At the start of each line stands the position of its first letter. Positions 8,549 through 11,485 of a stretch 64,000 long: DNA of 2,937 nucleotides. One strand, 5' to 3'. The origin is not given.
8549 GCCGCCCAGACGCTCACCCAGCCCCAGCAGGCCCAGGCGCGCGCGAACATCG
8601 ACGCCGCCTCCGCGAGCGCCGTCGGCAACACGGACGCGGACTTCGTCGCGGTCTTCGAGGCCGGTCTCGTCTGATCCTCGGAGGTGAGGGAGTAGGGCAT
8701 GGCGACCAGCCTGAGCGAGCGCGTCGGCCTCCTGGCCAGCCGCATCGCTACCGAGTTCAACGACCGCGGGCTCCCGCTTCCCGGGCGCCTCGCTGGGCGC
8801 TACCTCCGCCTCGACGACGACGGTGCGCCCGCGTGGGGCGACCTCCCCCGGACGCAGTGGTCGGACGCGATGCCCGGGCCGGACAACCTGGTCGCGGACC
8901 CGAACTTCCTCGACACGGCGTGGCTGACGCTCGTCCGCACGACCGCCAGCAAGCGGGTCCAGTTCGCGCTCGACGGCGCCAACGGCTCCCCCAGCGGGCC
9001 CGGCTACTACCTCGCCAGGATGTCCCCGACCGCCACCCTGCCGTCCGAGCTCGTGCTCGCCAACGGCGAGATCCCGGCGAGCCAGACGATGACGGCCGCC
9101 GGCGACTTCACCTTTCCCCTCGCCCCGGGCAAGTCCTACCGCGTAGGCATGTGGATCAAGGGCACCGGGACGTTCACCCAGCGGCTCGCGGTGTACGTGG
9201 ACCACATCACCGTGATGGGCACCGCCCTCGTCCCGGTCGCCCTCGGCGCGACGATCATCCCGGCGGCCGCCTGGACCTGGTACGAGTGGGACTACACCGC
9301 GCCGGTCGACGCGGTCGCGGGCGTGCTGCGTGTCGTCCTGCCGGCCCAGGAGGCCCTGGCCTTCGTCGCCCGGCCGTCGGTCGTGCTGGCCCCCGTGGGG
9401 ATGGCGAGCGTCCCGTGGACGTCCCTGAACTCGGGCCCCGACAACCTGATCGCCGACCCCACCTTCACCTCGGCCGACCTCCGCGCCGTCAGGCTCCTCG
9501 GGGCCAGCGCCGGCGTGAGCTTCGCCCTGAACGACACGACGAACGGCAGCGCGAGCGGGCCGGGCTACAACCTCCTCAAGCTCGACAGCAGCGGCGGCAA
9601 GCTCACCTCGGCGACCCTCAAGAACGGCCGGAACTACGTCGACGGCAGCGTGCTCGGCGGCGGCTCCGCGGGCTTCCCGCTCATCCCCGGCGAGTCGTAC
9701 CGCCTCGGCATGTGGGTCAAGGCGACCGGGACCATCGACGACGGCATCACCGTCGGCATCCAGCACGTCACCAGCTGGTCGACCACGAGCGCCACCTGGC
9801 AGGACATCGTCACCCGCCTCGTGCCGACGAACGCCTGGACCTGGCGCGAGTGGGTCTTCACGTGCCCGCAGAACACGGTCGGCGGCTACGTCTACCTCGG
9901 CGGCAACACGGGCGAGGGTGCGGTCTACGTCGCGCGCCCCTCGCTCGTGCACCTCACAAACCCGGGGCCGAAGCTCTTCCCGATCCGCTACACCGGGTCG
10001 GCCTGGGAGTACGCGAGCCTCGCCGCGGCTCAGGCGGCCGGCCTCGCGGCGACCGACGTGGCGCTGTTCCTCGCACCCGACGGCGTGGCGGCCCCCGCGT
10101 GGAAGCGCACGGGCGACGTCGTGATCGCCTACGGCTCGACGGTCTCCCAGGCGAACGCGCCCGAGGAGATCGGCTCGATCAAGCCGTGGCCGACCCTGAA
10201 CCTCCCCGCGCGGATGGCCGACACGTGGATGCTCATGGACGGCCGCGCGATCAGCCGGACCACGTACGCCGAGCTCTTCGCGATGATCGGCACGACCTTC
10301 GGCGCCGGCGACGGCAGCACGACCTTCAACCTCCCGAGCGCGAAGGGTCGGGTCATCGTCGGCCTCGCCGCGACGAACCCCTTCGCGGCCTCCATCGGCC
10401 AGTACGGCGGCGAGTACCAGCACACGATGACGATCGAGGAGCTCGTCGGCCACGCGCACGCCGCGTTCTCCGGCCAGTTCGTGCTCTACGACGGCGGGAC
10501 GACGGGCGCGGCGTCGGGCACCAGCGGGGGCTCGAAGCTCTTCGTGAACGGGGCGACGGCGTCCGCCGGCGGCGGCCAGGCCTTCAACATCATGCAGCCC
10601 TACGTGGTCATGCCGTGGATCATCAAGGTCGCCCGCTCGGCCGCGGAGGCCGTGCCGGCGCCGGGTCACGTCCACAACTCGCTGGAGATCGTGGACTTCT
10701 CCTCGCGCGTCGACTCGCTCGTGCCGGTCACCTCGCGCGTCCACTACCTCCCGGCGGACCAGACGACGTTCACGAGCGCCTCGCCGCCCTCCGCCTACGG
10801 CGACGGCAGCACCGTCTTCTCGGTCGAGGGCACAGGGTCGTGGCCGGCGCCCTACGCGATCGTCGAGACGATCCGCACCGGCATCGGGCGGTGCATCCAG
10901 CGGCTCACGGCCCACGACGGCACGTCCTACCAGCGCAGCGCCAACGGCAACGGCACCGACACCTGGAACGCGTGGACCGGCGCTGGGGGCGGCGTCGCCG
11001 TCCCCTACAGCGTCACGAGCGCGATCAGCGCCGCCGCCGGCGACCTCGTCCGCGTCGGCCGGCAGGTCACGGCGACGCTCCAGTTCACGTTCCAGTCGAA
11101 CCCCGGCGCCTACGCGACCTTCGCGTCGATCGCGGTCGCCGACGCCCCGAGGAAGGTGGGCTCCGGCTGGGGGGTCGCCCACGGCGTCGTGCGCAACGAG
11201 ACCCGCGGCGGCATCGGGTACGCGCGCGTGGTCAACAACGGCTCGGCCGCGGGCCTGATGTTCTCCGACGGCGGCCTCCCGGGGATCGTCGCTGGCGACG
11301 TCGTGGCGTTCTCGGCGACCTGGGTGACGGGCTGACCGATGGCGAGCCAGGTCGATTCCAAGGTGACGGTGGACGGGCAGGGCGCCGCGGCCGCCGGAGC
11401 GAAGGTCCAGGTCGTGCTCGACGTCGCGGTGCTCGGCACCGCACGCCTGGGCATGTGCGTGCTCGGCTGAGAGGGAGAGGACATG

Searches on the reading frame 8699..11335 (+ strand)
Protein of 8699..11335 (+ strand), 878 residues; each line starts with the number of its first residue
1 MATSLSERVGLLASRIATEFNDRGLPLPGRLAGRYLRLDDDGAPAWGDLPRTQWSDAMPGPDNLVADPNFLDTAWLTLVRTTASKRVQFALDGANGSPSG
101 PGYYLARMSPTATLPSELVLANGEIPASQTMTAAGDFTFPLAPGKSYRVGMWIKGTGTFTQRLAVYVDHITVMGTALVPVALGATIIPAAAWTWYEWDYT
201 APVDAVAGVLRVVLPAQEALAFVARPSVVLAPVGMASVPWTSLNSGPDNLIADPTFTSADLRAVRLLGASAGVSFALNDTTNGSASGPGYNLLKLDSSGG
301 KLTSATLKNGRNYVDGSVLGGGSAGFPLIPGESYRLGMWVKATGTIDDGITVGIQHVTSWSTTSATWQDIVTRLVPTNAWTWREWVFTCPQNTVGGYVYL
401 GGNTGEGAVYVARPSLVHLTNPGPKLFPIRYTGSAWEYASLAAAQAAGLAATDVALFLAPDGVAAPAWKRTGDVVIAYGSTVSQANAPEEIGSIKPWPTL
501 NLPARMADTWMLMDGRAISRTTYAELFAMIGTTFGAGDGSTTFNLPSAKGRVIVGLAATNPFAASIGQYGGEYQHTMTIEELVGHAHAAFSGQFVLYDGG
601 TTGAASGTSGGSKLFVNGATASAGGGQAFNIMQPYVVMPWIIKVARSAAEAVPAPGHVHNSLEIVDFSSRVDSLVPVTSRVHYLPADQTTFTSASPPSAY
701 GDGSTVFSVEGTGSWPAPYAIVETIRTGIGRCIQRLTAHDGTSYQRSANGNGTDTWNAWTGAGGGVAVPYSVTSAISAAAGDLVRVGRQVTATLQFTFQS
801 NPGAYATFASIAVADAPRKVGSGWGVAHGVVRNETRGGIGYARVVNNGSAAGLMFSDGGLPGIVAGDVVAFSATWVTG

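Call 3: search_protein_families(library=pfam, proteins=[window:8699-11335:+], max_evalue=0.1)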
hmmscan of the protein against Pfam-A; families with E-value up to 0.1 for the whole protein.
window:8699-11335:+ (878 aa): 3 families
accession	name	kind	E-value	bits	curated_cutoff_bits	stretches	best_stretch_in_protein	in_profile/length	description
PF07484.17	Collar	-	3.5e-17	62.5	24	1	492-553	1-57/57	Phage Tail Collar Domain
PF02018.23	CBM_4_9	-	2.2e-08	35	25.9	2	131-215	49-133/136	Carbohydrate binding domain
PF21939.1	Gp10_C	-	0.013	16.8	27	1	548-638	33-133/139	Baseplate structural protein Gp10, C-terminal domain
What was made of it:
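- Checked: Tail-fibre genes lie at 8699-11335 (Collar domain, call 3) and 11483-12160, ahead of the island.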
